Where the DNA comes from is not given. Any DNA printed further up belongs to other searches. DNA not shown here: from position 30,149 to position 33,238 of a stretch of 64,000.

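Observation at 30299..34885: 1528-aa three-part protein: complete ACSL-type adenylating enzyme, ~770 aa of unknown fold, and a C-terminal GNAT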

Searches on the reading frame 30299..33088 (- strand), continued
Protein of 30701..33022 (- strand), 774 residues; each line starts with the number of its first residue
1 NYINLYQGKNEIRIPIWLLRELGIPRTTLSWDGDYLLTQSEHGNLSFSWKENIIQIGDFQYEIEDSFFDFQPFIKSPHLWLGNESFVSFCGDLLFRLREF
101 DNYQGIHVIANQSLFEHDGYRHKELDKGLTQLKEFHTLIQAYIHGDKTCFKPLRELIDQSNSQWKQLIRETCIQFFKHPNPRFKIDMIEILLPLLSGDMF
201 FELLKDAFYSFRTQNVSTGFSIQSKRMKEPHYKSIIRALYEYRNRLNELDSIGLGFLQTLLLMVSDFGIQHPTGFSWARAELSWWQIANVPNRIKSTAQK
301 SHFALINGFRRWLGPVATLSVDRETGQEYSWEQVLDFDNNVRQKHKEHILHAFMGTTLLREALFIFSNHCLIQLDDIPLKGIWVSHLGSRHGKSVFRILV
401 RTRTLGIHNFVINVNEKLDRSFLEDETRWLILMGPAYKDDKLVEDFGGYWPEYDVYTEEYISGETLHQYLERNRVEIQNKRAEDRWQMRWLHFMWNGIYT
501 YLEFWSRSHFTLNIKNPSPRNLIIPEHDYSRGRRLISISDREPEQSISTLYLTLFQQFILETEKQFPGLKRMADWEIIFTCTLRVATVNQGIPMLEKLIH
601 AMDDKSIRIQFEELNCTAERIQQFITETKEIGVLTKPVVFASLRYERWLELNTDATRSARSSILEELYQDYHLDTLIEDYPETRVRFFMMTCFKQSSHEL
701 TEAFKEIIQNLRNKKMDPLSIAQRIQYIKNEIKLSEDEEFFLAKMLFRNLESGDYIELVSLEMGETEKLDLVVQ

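Call 32: search_solved_structures(query=A2, max_evalue=10, show_alignments=3)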
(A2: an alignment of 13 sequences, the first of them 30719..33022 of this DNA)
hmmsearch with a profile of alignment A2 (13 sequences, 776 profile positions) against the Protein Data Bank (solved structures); distinct sequences matched with E-value up to 10: 4.
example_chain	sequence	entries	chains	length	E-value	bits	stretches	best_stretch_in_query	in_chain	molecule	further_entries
4m7c_A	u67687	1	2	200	0.23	12.7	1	139-290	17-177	Telomeric repeat-binding factor 2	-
3bua_A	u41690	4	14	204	0.24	12.7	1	139-292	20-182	Telomeric repeat-binding factor 2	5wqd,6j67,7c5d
1h6p_A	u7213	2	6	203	0.24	12.7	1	139-292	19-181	TELOMERIC REPEAT BINDING FACTOR 2 | Telomeric repeat-binding factor 2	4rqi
3bu8_A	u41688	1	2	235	0.3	12.3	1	139-292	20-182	Telomeric repeat-binding factor 2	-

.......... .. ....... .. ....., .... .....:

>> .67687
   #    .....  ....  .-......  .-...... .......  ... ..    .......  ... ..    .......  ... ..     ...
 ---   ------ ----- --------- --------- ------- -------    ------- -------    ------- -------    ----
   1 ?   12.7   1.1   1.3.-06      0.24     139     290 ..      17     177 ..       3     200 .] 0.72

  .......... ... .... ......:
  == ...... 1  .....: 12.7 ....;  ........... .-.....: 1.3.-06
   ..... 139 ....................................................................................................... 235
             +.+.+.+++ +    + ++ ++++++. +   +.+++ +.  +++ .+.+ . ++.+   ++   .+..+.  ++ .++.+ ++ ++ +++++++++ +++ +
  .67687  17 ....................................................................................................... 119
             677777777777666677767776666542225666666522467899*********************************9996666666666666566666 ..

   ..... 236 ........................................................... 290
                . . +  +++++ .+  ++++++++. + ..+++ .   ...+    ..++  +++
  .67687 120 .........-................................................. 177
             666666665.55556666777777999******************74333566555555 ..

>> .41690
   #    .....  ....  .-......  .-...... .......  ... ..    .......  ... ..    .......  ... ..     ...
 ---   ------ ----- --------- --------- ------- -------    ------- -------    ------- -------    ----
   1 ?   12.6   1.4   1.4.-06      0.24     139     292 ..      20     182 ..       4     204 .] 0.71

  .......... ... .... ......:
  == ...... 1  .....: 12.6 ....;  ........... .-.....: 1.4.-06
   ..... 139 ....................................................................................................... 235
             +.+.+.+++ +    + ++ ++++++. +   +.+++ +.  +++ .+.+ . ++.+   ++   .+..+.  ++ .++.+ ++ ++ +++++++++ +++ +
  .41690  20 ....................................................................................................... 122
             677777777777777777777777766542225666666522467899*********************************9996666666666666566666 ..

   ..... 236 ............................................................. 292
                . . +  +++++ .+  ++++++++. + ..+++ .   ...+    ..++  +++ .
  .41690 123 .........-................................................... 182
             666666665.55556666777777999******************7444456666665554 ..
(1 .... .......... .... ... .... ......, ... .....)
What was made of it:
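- On Protein-kinase-like superfamily: The profile finds nothing in PDB sequences (call 32).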

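Call 34: find_related_loci(query=A2, collection=genome_contigs, flank=8000)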
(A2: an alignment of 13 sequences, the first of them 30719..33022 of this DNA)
Query A2 (768 aa) in genome_contigs; peptide patterns used: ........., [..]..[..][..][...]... (x = any residue, [..] = any of these).
319 stretches matched a pattern; 263 encode a relative of the query (tblastn E <= 1e-3); the best 80 are kept; 80 distinct loci.
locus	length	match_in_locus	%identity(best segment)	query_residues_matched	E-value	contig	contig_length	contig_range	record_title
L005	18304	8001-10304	91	1-768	0e+0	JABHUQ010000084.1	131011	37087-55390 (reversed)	MAG: Candidatus Neomarinimicrobiota bacterium isolate SI039_bin89 k141_1752738, whole genome shotgun sequence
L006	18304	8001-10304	88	1-768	0e+0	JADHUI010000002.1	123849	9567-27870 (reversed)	MAG: Candidatus Neomarinimicrobiota bacterium isolate BS150m-G42 BS-150m-C70, whole genome shotgun sequence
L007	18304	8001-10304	71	1-768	0e+0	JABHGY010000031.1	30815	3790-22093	MAG: Candidatus Neomarinimicrobiota bacterium isolate SI037_bin27 k141_250202, whole genome shotgun sequence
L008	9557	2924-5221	49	1-768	0e+0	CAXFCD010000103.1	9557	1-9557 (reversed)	MAG TPA_asm: uncultured bacterium isolate ERR599111_maxbin2_57 genome assembly, contig: ERZ841489.353326, whole genome s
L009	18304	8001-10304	49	1-768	0e+0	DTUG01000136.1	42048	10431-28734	MAG TPA_asm: Candidatus Neomarinimicrobiota bacterium isolate UWMA-0099 NODE_298_length_42048_cov_6.867549, whole genome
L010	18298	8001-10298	49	1-768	0e+0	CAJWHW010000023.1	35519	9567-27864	MAG TPA_asm: uncultured Candidatus Marinimicrobia bacterium isolate ERR599097_bin.57_MetaBAT_v2.12.1_MAG genome assembly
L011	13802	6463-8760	47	1-768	0e+0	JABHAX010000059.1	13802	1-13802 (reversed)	MAG: Candidatus Neomarinimicrobiota bacterium isolate SI036_bin66 k141_355438, whole genome shotgun sequence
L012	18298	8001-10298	48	1-768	0e+0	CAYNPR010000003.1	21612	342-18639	MAG TPA_asm: uncultured bacterium isolate binchicken_co201_27 genome assembly, contig: NODE_2441_length_21612_cov_6.8744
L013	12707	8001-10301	49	1-767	0e+0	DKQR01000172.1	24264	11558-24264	MAG TPA_asm: Candidatus Marinimicrobia bacterium UBA7303 UBA7303_contig_24688, whole genome shotgun sequence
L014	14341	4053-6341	48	1-765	0e+0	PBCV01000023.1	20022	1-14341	MAG: Candidatus Neomarinimicrobiota bacterium isolate SP3971 69492, whole genome shotgun sequence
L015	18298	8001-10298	48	1-768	0e+0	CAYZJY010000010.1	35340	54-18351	MAG TPA_asm: uncultured bacterium isolate SRP077602_co4_634 genome assembly, contig: NODE_1848_length_35340_cov_7.875046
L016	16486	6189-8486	47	1-768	0e+0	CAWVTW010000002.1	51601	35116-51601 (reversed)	MAG TPA_asm: uncultured bacterium isolate ERR3589574_maxbin2_7 genome assembly, contig: ERZ7462372.346, whole genome sho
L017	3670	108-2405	47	1-768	0e+0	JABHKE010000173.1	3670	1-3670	MAG: Candidatus Neomarinimicrobiota bacterium isolate SI037S2_bin13 k141_458491, whole genome shotgun sequence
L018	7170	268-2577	47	1-768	0e+0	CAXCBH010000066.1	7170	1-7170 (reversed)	MAG TPA_asm: uncultured bacterium isolate SRR3724388_binner13_Refined_21 genome assembly, contig: ERZ4200962.3715, whole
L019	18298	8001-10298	47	1-768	0e+0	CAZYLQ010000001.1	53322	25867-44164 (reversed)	MAG TPA_asm: uncultured bacterium isolate SRP092902_co1_314 genome assembly, contig: NODE_563_length_53322_cov_10.128917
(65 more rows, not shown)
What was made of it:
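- Checked: The loci include single-cell genomes (AG-470-O07 and AG-404-J18, call 34).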

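Call 38: find_encoding_contigs(protein=P0155, flank=8000, max_places=2)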
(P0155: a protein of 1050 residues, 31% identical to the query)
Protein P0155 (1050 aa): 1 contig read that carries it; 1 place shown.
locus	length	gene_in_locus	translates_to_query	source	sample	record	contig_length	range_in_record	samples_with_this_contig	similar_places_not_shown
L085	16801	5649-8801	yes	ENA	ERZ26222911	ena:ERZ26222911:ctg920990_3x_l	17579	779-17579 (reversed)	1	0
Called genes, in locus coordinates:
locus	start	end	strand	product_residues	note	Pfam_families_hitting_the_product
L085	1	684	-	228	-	?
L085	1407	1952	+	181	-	PF07662:Nucleos_tra2_C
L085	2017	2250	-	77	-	PF25247:LbH_GLGC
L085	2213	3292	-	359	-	PF00483:NTP_transferase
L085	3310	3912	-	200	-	PF07998:Peptidase_M54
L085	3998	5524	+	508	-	PF00501:AMP-binding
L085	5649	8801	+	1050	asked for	PF23562:AMP-binding_C_3, PF13508:Acetyltransf_7 (faint), PF00583:Acetyltransf_1 (weak), PF13673:Acetyltransf_10 (weak)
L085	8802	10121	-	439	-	PF00285:Citrate_synt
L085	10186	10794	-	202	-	PF01121:CoaE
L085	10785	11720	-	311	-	PF00763:THF_DHG_CYH, PF02882:THF_DHG_CYH_C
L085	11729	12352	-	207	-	-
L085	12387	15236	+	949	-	PF00005:ABC_tran (faint), PF02463:SMC_N (faint), PF03193:RsgA_GTPase (faint), PF13191:AAA_16 (faint), PF13476:AAA_23 (faint), PF13555:AAA_29 (faint), PF17760:UvrA_inter, PF17755:UvrA_DNA-bind, +3 more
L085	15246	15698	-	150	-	PF01814:Hemerythrin (weak)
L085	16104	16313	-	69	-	-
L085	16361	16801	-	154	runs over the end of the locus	-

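Call 39: find_encoding_contigs(protein=P0133, flank=8000, max_places=2)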
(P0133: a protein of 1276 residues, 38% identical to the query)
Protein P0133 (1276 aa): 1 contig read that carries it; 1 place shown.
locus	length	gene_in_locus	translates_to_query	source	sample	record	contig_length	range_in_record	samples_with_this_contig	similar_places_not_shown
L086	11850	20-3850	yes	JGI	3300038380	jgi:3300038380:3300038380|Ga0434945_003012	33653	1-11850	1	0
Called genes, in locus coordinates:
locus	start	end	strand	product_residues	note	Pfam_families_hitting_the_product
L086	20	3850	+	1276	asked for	PF00501:AMP-binding, PF23562:AMP-binding_C_3, PF00583:Acetyltransf_1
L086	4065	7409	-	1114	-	PF00963:Cohesin (faint), PF13860:FlgD_ig, PF18962:Por_Secre_tail (weak)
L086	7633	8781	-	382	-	PF01053:Cys_Met_Meta_PP, PF00155:Aminotran_1_2 (weak)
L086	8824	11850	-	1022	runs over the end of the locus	PF07517:SecA_DEAD, PF00270:DEAD (faint), PF01043:SecA_PP_bind, PF21090:P-loop_SecA, PF07516:SecA_SW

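Call 40: search_protein_representatives(alignment_id=A2)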
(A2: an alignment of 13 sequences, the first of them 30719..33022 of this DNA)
Query: 13 sequences, 776 profile positions. Proteins with E-value up to 0.001 (for the whole library): 477; up to 1e-10: 359; up to 1e-30: 214. The best 150 are listed.
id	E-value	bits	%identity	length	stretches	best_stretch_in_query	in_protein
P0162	1.5e-281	952.5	-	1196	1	2-776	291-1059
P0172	2.4e-273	925.4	-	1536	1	2-775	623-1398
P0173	1.4e-256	869.9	-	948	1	2-771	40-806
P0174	4.4e-253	858.4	-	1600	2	5-773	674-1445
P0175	3.2e-247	839.0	-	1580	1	1-774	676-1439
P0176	9.5e-247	837.4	-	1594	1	4-774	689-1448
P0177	2.1e-240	816.5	-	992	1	1-775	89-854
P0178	1.7e-235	800.2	-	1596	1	4-776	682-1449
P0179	4.5e-235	798.8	-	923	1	4-773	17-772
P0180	9.1e-234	794.5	-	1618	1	1-775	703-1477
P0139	3.2e-216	736.5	-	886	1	1-775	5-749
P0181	2.3e-214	730.4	-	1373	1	4-769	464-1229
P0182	2.4e-213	727.0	-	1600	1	6-775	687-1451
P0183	4.5e-210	716.1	-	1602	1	3-770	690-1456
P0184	5.4e-208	709.3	-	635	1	7-652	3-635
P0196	6.8e-176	603.1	-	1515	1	1-769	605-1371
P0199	2.4e-172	591.4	-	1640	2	247-771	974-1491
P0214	1.2e-134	466.7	-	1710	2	338-774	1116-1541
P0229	2.2e-96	340.2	-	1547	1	1-775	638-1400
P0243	2.5e-80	287.1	-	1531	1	2-773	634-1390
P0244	1.0e-79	285.1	-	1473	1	7-756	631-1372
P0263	6.3e-71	256.0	-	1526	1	11-764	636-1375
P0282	4.5e-66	240.0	-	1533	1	5-749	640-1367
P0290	4.8e-62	226.7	-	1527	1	4-775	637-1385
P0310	4.5e-49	183.7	-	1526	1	5-765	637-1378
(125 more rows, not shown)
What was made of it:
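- Every complete hit is 1,373-1,710 aa (nearly all ~1,470-1,710) and carries the middle after a ~460-700-residue N-terminal region (call 40).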

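Call 44: search_protein_families(library=pfam, alignment_id=A4, max_evalue=0.001)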
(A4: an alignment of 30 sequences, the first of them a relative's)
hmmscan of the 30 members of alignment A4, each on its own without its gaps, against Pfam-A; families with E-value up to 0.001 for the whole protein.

A. member 1, P0214 (1710 aa): 6 families
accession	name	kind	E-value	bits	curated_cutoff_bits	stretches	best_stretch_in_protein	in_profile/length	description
PF00501.34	AMP-binding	-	1.4e-52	179.2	29.9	1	174-556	1-383/384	AMP-binding enzyme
PF23562.2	AMP-binding_C_3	-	1.7e-11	45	20.8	1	597-729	6-122/124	AMP-binding enzyme C-terminal domain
PF00583.31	Acetyltransf_1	-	2.9e-08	34.4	20.7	1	1587-1666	30-108/116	Acetyltransferase (GNAT) family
PF13508.13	Acetyltransf_7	-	9.2e-06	26.4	27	1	1589-1669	2-83/84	Acetyltransferase (GNAT) domain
PF13646.12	HEAT_2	-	0.00031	21.4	27.7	0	881-946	4-62/88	HEAT repeats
PF13673.13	Acetyltransf_10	-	0.00048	20.6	23.6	0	1579-1656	20-93/128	Acetyltransferase (GNAT) domain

B. families by the number of members that match (of 30 scanned): 8 families
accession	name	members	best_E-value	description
PF00501.34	AMP-binding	30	1.5e-67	AMP-binding enzyme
PF23562.2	AMP-binding_C_3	30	2.1e-14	AMP-binding enzyme C-terminal domain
PF00583.31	Acetyltransf_1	27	2.3e-12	Acetyltransferase (GNAT) family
PF13508.13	Acetyltransf_7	22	5.2e-09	Acetyltransferase (GNAT) domain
PF13673.13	Acetyltransf_10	15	6.4e-10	Acetyltransferase (GNAT) domain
PF14542.12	Acetyltransf_CG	7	1.4e-05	GCN5-related N-acetyl-transferase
PF13527.13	Acetyltransf_9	1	0.00014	Acetyltransferase (GNAT) domain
PF13646.12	HEAT_2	1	0.00031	HEAT repeats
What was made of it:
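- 32084..32632 (-): All-helical domain, residues ~752-934, weakly ARM/HEAT-like. One homologue has a sub-threshold Pfam HEAT_2 hit (E 3e-4, 21.4 bits against a 27.7 cut-off; call 44).
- It is found in 27/30 divergent members (call 44). All 30 members scanned have AMP-binding plus AMP-binding_C_3 (call 44).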

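Call 46: list_cluster_members(proteins=[P0174, P0180, P0199, P0214, P0229, P0243, P0263, P0290, P0310, P0196])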
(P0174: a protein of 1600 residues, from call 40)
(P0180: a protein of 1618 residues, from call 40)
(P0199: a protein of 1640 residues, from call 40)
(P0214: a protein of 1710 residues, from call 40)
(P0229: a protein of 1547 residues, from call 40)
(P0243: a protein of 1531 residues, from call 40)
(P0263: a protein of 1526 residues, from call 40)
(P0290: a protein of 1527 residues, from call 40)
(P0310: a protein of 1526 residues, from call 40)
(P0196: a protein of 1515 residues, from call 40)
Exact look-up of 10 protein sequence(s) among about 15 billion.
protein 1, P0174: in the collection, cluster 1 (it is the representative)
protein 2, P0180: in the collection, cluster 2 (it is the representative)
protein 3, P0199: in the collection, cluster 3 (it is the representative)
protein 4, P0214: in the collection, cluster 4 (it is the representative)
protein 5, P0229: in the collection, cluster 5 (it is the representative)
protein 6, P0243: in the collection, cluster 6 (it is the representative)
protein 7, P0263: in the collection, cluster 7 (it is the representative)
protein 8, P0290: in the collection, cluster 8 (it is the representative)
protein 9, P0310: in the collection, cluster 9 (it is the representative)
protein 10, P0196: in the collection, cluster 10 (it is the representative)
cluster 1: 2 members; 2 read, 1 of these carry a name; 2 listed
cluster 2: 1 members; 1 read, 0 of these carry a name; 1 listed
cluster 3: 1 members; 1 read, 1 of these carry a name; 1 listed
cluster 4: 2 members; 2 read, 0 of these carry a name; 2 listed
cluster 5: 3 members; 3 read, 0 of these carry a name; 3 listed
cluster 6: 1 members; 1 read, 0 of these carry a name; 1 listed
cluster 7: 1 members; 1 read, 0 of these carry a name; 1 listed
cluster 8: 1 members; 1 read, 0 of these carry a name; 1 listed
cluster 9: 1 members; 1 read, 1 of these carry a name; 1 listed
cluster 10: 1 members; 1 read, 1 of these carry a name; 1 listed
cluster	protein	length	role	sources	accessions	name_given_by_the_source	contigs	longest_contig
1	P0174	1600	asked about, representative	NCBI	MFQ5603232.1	MAG: GNAT family N-acetyltransferase [bacterium]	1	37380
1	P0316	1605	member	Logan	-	-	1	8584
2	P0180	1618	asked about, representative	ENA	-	-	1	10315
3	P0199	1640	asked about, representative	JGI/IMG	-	long-chain acyl-CoA synthetase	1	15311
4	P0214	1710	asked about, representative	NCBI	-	-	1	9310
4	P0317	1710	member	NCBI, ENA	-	-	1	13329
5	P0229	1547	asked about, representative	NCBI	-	-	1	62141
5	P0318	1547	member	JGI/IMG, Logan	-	-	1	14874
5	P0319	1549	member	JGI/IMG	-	-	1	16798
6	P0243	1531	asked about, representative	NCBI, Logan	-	-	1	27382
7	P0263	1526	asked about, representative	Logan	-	-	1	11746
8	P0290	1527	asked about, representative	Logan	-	-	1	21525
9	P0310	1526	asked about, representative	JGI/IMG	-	long-chain acyl-CoA synthetase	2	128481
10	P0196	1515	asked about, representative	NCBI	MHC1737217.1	MAG: AMP-binding protein [Ignavibacteriaceae bacterium]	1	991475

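Call 47: find_encoding_contigs(protein=P0196, flank=8000, max_places=1)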
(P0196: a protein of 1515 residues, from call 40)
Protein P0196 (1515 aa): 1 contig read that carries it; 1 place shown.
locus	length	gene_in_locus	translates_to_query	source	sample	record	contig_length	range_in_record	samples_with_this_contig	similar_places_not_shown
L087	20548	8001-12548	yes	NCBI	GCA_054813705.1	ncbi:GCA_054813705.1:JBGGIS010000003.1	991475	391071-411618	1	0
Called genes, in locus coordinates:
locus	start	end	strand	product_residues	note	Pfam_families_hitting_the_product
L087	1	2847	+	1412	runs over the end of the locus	PF00082:Peptidase_S8, PF13517:FG-GAP_3 (faint)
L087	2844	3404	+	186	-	PF01066:CDP-OH_P_transf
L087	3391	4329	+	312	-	PF02881:SRP54_N, PF00448:SRP54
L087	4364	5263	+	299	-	PF00781:DAGK_cat, PF19279:YegS_C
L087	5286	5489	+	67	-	-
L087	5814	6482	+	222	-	-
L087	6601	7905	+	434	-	PF00285:Citrate_synt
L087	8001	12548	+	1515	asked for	PF00501:AMP-binding, PF23562:AMP-binding_C_3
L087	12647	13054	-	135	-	PF13411:MerR_1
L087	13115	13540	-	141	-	PF01220:DHquinase_II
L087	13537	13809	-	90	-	-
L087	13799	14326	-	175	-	-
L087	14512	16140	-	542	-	PF00890:FAD_binding_2, PF01266:DAO (weak), PF03486:HI0933_like (faint), PF07992:Pyr_redox_2 (faint), PF02910:Succ_DH_flav_C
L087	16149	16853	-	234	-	PF04893:Yip1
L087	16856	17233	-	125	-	PF18935:DUF5683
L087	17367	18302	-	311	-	PF02195:ParB_N, PF17762:HTH_ParB, PF23552:ParB_C (weak)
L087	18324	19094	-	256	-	PF00142:Fer4_NifH (weak), PF01656:CbiA, PF02374:ArsA_ATPase (weak), PF06564:CBP_BcsQ, PF09140:MipZ (faint), PF10609:ParA, PF13614:AAA_31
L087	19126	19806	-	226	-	PF00753:Lactamase_B, PF13483:Lactamase_B_3, PF12706:Lactamase_B_2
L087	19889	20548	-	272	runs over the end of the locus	PF19293:CdaA_N, PF02457:DAC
